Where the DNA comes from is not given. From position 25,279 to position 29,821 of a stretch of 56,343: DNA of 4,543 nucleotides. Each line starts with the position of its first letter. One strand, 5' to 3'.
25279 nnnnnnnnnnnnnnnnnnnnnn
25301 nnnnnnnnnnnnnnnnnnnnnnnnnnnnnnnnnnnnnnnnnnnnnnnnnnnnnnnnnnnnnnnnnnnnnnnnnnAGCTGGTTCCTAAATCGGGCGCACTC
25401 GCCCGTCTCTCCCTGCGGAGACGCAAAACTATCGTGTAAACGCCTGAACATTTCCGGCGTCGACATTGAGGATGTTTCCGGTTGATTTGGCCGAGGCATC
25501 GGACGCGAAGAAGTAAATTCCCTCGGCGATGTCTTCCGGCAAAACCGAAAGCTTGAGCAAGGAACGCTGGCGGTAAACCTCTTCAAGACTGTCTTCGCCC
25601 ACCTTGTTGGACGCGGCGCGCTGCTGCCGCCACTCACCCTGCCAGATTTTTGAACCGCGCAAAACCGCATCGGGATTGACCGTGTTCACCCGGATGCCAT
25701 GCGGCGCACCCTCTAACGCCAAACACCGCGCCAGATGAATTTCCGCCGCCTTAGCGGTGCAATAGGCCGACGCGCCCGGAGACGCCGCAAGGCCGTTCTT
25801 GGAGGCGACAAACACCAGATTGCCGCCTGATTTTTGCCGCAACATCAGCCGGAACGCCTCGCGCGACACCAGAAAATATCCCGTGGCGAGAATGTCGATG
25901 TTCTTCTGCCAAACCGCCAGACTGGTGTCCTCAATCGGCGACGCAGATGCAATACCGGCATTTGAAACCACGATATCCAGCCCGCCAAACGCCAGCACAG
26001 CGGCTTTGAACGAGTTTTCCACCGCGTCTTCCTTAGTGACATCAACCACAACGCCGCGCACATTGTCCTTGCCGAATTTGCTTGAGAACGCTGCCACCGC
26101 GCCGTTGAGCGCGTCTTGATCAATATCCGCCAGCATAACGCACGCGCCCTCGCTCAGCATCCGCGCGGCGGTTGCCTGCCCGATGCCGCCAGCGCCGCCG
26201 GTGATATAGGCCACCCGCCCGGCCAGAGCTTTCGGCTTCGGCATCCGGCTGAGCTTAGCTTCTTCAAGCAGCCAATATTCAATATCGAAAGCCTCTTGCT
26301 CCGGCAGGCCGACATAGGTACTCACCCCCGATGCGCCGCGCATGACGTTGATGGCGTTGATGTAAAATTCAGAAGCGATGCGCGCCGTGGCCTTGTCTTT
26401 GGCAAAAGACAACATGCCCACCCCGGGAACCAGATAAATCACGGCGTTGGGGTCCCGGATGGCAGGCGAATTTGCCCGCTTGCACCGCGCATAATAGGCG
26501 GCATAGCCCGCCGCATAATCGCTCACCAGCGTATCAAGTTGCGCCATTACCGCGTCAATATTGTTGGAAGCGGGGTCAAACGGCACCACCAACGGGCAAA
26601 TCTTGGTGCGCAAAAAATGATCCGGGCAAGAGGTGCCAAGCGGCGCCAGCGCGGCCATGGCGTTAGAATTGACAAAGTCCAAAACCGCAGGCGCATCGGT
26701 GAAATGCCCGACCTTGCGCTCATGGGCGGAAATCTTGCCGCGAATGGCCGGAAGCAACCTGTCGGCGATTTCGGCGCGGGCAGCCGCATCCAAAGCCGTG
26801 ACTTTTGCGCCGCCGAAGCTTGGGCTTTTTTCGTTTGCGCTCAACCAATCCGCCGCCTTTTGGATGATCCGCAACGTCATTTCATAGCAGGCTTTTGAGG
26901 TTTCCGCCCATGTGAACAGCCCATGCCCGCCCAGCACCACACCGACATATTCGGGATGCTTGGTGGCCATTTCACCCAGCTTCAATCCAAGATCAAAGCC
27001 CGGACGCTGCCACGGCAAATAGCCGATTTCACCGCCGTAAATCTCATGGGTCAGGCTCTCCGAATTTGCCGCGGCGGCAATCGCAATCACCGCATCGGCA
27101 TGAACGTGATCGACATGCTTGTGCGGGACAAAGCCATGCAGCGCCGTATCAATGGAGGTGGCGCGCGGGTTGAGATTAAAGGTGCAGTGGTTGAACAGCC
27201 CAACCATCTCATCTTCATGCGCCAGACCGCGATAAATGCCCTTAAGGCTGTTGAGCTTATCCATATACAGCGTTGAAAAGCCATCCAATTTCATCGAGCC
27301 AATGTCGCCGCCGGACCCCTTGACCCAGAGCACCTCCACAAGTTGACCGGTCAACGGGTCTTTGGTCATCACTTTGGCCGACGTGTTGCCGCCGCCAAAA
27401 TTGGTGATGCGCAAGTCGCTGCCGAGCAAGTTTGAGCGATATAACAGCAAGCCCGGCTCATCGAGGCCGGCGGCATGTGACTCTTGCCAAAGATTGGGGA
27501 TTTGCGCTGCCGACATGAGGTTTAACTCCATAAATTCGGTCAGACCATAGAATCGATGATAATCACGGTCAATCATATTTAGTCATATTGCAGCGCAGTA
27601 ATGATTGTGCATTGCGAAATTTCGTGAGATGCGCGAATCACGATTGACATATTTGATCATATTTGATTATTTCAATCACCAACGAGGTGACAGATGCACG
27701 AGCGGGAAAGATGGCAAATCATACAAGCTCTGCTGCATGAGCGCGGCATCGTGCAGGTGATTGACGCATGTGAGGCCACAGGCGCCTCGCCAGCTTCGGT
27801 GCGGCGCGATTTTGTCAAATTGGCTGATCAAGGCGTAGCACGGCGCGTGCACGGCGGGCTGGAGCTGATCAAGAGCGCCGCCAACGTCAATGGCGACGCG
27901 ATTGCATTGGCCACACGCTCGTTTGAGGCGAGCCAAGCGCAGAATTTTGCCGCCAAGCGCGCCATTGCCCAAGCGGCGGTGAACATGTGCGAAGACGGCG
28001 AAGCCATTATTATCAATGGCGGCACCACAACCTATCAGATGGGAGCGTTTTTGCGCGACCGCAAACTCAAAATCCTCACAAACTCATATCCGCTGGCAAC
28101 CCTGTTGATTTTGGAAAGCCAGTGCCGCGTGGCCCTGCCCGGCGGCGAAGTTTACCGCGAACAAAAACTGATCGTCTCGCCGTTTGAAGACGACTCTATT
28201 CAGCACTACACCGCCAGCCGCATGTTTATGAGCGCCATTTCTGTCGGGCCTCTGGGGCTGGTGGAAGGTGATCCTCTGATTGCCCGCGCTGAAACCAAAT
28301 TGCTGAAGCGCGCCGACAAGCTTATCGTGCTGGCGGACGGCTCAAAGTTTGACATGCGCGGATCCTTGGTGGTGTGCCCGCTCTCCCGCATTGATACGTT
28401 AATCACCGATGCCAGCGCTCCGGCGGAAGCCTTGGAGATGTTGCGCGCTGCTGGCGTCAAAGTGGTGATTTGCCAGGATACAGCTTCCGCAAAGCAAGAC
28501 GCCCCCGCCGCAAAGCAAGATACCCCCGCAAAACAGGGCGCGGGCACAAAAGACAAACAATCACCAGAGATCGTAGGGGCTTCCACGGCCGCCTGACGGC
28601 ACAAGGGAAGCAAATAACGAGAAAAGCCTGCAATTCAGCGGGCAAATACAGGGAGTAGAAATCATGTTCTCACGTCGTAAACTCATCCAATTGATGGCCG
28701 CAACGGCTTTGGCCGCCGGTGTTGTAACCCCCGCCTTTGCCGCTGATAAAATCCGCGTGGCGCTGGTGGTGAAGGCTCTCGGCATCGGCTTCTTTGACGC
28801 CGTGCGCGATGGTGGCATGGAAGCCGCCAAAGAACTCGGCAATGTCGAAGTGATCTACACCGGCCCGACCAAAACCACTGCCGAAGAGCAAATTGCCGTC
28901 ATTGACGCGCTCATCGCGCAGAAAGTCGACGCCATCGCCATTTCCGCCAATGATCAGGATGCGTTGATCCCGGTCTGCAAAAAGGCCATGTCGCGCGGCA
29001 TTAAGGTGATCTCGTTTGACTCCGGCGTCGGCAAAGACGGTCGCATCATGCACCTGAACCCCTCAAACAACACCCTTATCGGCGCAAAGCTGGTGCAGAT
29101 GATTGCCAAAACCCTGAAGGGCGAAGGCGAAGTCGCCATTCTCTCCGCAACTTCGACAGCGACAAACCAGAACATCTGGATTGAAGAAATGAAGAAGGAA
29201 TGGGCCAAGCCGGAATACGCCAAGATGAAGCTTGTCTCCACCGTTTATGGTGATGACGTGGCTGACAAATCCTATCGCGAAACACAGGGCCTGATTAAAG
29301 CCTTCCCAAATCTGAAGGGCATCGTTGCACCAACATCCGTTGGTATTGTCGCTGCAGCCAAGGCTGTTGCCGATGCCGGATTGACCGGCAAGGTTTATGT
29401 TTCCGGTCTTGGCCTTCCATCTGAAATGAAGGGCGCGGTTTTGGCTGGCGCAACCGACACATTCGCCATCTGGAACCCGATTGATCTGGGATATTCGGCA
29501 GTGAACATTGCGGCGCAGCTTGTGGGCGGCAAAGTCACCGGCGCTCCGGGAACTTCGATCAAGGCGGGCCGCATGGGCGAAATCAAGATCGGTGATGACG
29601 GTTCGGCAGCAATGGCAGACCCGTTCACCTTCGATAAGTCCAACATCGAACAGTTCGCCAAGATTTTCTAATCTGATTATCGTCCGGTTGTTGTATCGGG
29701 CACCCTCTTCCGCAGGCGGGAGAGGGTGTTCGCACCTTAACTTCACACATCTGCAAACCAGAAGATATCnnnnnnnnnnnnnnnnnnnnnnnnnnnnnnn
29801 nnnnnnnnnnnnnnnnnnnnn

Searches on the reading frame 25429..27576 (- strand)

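Call 73: search_protein_families(library=pfam, proteins=[window:25429-27576:-], max_evalue=0.00001)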
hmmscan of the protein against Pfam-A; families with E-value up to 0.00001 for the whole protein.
window:25429-27576:- (715 aa): 4 families
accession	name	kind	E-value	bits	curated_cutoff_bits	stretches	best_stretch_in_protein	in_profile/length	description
PF13561.12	adh_short_C2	-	2.8e-47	161.7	27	1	462-708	3-234/236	Enoyl-(Acyl carrier protein) reductase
PF00106.31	adh_short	-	1.4e-46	158.9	26.6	1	455-638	2-182/195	short chain dehydrogenase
PF00596.27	Aldolase_II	-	5.6e-14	52.9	22.2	1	54-236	12-174/183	Class II Aldolase and Adducin N-terminal domain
PF08659.16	KR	-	4.4e-09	36.9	22.6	1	458-620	5-164/180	KR domain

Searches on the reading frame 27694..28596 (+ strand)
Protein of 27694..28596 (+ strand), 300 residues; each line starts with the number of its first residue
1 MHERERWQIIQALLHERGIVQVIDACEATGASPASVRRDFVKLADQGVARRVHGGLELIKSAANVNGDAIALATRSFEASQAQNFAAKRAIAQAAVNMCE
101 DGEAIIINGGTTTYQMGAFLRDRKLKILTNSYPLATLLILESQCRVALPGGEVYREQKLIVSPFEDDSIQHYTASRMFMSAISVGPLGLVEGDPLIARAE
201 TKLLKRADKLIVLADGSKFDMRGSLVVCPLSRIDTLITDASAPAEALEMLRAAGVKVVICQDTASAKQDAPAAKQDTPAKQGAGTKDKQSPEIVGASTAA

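Call 73: search_protein_families(library=pfam, proteins=[window:27694-28596:+], max_evalue=0.00001)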
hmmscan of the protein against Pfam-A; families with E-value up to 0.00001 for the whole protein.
window:27694-28596:+ (300 aa): 2 families
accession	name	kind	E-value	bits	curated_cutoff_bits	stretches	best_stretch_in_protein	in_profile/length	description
PF00455.28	DeoRC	-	1.7e-37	129.3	31.8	1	84-239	2-159/160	DeoR C terminal sensor domain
PF08220.18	HTH_DeoR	-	1.5e-13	50.7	21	1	6-61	1-56/57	DeoR-like helix-turn-helix domain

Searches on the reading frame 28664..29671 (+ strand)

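Call 73: search_protein_families(library=pfam, proteins=[window:28664-29671:+], max_evalue=0.00001)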
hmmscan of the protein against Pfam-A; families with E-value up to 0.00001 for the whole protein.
window:28664-29671:+ (335 aa): 1 family
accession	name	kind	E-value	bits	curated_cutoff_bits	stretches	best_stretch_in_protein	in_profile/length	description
PF13407.12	Peripla_BP_4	-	6.8e-65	219.6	35.1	1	32-290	1-257/258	Periplasmic binding protein domain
